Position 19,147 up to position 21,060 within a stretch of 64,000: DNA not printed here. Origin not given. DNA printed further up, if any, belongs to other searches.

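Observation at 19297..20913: Tat-exported cytochrome P450-fold protein with a non-monooxygenase I-helix, in a low-GC island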

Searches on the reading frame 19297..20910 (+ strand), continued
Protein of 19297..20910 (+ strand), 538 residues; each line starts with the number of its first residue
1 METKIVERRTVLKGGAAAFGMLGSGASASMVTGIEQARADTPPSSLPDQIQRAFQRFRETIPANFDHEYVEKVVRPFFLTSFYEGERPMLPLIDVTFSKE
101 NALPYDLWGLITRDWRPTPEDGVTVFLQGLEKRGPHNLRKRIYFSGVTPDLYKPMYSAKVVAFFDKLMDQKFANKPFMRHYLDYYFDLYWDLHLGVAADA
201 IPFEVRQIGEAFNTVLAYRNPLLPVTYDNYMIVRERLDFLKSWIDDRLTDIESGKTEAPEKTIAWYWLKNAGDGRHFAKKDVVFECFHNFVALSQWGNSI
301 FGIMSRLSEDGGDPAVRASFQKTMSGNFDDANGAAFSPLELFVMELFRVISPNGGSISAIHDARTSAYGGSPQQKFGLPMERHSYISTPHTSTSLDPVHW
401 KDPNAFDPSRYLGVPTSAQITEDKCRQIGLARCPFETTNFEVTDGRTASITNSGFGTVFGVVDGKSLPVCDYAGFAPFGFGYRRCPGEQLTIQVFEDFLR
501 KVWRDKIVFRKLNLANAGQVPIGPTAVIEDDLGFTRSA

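Call 44: search_dna_similar(query=window:19297-20910:+, collection=plasmids, mode=protein, max_rows=20)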
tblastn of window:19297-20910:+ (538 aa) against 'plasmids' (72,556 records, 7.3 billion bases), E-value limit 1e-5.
Records with a match: 3; places in all: 3; records where one place covers at least 80% of the query: 3.
Best place of each record, by identity: 60-80% 2; <60% 1.
By first word of the organism name: Serratia 1; Paraburkholderia 1; Calothrix 1.
By predicted mobility (MOB-suite, as given by PLSDB): mobilizable 2; non-mobilizable 1.
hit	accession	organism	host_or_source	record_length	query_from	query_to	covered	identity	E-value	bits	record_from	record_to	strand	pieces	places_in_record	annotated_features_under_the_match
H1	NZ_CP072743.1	Serratia fonticola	rabbit,mixed culture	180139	3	538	100%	71.3%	0e+0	776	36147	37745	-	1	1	twin-arginine translocation signal domain-containing protein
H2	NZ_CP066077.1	Paraburkholderia ginsengisoli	-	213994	6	538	99%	70.4%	0e+0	751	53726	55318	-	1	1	twin-arginine translocation signal domain-containing protein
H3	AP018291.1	Calothrix sp. NIES-4105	-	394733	44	536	92%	56.5%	1e-178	565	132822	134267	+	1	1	hypothetical protein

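Call 45: get_annotated_region(hit=H1, flank=7000)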
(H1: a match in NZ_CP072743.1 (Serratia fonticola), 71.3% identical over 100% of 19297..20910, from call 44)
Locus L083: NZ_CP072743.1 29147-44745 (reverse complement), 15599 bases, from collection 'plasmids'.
description: Serratia fonticola strain R28 plasmid pR28_180, complete sequence
organism: Serratia fonticola (NCBI taxid 47917)
taxonomy: Bacteria; Pseudomonadota; Gammaproteobacteria; Enterobacterales; Yersiniaceae; Serratia; Serratia fonticola
host: -; source: rabbit,mixed culture; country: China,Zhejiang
typing (MOB-suite, as given by PLSDB): mobilizable; replicon rep_cluster_2273,rep_cluster_904; relaxase MOBP
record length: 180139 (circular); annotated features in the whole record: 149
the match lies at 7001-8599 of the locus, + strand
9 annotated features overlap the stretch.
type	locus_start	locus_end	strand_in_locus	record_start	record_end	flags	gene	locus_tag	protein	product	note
CDS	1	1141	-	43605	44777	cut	istA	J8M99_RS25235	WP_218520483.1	IS21 family transposase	-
CDS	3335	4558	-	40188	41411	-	-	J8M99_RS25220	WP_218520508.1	IS91 family transposase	-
CDS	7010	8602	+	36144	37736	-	-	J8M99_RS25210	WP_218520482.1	twin-arginine translocation signal domain-containing protein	-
CDS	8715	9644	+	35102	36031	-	-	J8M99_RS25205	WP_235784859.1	transporter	-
CDS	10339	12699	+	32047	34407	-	-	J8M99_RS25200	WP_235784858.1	S-type pyocin domain-containing protein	-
CDS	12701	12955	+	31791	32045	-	-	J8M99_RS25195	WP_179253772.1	bacteriocin immunity protein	-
CDS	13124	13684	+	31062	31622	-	-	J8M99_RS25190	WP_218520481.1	recombinase family protein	GO:0006310 - DNA recombination [Evidence IEA]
CDS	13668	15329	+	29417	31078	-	-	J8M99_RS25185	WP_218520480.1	DDE-type integrase/transposase/recombinase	-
CDS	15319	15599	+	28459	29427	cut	-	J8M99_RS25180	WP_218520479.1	ExeA family protein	-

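Call 46: get_annotated_region(hit=H2, flank=7000)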
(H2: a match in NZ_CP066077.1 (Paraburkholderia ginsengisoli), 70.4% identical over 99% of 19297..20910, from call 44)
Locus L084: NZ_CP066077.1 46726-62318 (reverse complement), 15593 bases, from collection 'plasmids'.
description: Paraburkholderia ginsengisoli strain FDAARGOS_1049 plasmid unnamed, complete sequence
organism: Paraburkholderia ginsengisoli (NCBI taxid 311231)
taxonomy: Bacteria; Pseudomonadota; Betaproteobacteria; Burkholderiales; Burkholderiaceae; Paraburkholderia; Paraburkholderia ginsengisoli
host: -; source: -; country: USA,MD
typing (MOB-suite, as given by PLSDB): non-mobilizable
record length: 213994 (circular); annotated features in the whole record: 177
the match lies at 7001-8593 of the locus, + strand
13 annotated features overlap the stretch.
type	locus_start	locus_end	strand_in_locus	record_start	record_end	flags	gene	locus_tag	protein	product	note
CDS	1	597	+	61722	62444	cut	-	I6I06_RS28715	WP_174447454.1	IS6 family transposase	-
CDS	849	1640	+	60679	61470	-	-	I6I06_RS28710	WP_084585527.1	response regulator transcription factor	GO:0000160 - phosphorelay signal transduction system [Evidence IEA]; GO:0006355 - regulation of DNA-templated ...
CDS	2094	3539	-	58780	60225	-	-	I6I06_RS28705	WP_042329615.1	IS1182 family transposase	-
CDS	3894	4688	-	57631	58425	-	-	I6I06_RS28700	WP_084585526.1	response regulator transcription factor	GO:0000160 - phosphorelay signal transduction system [Evidence IEA]; GO:0006355 - regulation of DNA-templated ...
CDS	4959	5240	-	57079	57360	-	-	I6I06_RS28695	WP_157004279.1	hypothetical protein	-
CDS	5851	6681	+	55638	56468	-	-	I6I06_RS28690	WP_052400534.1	MipA/OmpV family protein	-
CDS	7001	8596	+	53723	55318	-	-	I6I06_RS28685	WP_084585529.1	twin-arginine translocation signal domain-containing protein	-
CDS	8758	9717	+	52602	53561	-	-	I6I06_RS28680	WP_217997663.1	transporter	-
CDS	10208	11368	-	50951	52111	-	-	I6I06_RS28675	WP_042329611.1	IS30 family transposase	-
CDS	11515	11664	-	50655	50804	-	-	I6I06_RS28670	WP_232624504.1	hypothetical protein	-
CDS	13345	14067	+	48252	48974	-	-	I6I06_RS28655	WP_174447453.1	IS6 family transposase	-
CDS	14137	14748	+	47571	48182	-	-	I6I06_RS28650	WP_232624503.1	transposase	GO:0006313 - DNA transposition [Evidence IEA]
CDS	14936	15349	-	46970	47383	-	-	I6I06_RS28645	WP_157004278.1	DUF6232 family protein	-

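Call 47: get_annotated_region(hit=H3, flank=7000)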
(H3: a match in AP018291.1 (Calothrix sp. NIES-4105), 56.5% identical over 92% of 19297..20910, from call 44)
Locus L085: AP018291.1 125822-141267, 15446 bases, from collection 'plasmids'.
description: Calothrix sp. NIES-4105 plasmid plasmid1 DNA, complete genome
organism: Calothrix sp. NIES-4105 (NCBI taxid 2005463)
taxonomy: Bacteria; Cyanobacteriota; Cyanophyceae; Nostocales; Calotrichaceae; Calothrix; Calothrix sp. NIES-4105
host: -; source: -; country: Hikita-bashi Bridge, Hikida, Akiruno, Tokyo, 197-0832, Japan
typing (MOB-suite, as given by PLSDB): mobilizable; relaxase MOBV
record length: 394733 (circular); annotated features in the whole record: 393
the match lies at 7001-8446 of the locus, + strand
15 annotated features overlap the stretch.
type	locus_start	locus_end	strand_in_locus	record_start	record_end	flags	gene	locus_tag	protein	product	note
CDS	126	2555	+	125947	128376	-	-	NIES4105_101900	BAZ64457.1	cation-transporting ATPase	-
CDS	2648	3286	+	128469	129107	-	-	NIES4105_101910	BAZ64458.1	putative peroxiredoxin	-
CDS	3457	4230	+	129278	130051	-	-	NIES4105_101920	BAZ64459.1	hypothetical protein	-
CDS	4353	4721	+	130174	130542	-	-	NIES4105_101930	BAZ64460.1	hypothetical protein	-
CDS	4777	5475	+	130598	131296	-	-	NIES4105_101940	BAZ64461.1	beta-lactamase domain protein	-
CDS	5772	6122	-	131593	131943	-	-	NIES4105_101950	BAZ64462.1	hypothetical protein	-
CDS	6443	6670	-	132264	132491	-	-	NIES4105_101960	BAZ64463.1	hypothetical protein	-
CDS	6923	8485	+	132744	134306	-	-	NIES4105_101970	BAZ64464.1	hypothetical protein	-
CDS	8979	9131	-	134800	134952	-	-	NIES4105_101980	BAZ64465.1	hypothetical protein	-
CDS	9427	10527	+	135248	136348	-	-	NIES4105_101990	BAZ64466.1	hypothetical protein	-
CDS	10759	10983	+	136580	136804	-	-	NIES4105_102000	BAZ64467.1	metallo-beta-lactamase family protein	-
CDS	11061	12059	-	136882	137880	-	sigB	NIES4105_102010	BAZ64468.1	transcription initiation factor sigma SigB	-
CDS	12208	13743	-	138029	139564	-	-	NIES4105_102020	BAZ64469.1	sulfate transporter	-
CDS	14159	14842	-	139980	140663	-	-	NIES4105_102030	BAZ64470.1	hypothetical protein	-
CDS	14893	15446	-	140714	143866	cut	-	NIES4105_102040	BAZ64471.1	heavy metal efflux pump, CzcA family protein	-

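Call 48: find_encoding_contigs(protein=P0125, flank=8000, max_places=4)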
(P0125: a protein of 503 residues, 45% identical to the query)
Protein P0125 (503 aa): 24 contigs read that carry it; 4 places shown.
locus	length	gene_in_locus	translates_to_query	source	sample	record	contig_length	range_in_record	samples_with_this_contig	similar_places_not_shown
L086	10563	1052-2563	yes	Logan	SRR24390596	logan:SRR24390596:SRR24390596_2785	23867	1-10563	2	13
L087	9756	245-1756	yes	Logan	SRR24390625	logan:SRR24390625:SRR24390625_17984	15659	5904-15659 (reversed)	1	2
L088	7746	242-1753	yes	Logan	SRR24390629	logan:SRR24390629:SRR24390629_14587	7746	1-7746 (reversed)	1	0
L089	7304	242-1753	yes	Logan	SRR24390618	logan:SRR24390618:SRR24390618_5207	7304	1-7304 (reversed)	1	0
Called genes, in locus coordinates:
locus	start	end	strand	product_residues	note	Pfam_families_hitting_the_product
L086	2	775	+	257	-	?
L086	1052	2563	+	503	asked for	PF00067:p450 (faint)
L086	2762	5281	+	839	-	PF00211:Guanylate_cyc, PF13191:AAA_16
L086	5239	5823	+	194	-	-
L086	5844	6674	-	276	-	PF03479:PCC (faint)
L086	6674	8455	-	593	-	PF01019:G_glu_transpept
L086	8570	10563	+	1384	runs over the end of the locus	PF00176:SNF2-rel_dom, PF00271:Helicase_C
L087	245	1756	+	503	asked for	PF00067:p450 (faint)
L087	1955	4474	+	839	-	PF00211:Guanylate_cyc, PF13191:AAA_16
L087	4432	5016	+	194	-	-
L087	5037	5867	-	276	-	PF03479:PCC (faint)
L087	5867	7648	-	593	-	PF01019:G_glu_transpept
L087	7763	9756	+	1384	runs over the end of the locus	PF00176:SNF2-rel_dom, PF00271:Helicase_C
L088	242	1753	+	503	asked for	PF00067:p450 (faint)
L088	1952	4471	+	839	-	PF00211:Guanylate_cyc, PF13191:AAA_16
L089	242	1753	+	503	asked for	PF00067:p450 (faint)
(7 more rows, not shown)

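Call 49: find_encoding_contigs(protein=P0129, flank=8000, max_places=4)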
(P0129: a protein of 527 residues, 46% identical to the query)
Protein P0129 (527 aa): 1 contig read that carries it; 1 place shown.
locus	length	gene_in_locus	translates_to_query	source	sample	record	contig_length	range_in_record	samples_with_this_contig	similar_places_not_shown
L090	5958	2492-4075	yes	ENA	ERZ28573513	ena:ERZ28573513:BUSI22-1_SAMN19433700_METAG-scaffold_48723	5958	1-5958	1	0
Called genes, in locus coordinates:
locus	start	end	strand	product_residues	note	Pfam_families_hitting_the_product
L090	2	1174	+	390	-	?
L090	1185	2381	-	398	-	-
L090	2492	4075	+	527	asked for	-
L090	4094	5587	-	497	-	PF01565:FAD_binding_4, PF08031:BBE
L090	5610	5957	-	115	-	?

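Call 50: find_encoding_contigs(protein=P0138, flank=8000, max_places=4)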
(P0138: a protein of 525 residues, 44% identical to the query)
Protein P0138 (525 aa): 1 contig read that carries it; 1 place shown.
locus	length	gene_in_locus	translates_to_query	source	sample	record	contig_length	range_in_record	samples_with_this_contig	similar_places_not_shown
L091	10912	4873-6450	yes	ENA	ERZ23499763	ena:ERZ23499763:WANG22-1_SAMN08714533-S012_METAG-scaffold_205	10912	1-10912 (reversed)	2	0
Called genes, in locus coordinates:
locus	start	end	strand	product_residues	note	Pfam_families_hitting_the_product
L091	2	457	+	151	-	?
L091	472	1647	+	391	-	-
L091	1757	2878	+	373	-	PF24827:AstE_AspA_cat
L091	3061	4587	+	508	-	PF00962:A_deaminase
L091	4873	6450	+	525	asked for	-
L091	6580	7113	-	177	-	PF13302:Acetyltransf_3, PF13420:Acetyltransf_4, PF00583:Acetyltransf_1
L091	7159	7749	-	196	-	-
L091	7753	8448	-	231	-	-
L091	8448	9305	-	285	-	PF01514:YscJ_FliF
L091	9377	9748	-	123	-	PF09392:T3SS_needle_F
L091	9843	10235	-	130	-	-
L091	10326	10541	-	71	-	-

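Call 51: find_encoding_contigs(protein=P0140, flank=8000, max_places=4)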
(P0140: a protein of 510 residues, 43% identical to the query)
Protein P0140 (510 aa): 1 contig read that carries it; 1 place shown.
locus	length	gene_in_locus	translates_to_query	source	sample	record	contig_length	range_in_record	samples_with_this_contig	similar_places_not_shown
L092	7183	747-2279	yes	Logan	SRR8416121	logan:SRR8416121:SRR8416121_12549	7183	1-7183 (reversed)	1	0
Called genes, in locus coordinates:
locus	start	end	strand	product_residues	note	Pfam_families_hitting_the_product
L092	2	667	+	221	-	?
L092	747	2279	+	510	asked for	PF00067:p450 (faint)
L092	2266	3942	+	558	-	PF00034:Cytochrom_C (faint), PF21419:RoxA-like_Cyt-c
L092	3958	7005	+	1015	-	PF00211:Guanylate_cyc, PF13191:AAA_16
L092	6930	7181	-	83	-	?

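Call 53: find_encoding_contigs(protein=P0132, flank=8000, max_places=4)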
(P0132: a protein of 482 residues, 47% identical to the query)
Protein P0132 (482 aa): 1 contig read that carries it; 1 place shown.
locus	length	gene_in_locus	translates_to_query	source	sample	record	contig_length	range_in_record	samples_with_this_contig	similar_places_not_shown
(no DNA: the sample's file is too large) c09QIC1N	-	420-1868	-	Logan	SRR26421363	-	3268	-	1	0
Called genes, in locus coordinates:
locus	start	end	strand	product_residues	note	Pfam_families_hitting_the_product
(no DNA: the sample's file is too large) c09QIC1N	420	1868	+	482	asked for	PF00067:p450 (faint)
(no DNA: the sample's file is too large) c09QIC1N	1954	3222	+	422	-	PF02275:CBAH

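Call 54: find_encoding_contigs(protein=P0137, flank=8000, max_places=4)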
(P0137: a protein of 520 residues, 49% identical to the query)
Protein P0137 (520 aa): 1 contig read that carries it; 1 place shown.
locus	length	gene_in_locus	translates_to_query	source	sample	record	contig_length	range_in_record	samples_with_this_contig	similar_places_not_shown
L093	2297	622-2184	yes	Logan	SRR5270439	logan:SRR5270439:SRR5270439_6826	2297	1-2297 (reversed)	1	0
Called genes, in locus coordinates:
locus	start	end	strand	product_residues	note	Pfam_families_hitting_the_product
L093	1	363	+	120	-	?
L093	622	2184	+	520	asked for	-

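Call 55: find_encoding_contigs(protein=P0124, flank=8000, max_places=4)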
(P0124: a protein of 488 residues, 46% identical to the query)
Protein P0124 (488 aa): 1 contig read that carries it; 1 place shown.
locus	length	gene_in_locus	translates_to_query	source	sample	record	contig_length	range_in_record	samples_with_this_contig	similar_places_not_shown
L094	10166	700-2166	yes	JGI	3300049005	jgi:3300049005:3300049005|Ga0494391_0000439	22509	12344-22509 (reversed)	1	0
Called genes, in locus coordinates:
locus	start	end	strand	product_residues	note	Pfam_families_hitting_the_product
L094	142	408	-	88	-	-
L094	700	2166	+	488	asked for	PF00067:p450 (faint)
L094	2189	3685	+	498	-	PF01565:FAD_binding_4, PF08031:BBE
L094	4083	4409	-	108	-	PF13601:HTH_34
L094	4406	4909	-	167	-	-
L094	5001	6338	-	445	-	-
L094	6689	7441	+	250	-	PF00657:Lipase_GDSL, PF13472:Lipase_GDSL_2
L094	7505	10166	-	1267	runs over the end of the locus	PF25788:Ig_Rha78A_N, PF08531:Bac_rhamnosid_N, PF05592:Bac_rhamnosid, PF17389:Bac_rhamnosid6H, PF22422:MGH1-like_GH (weak), PF17390:Bac_rhamnosid_C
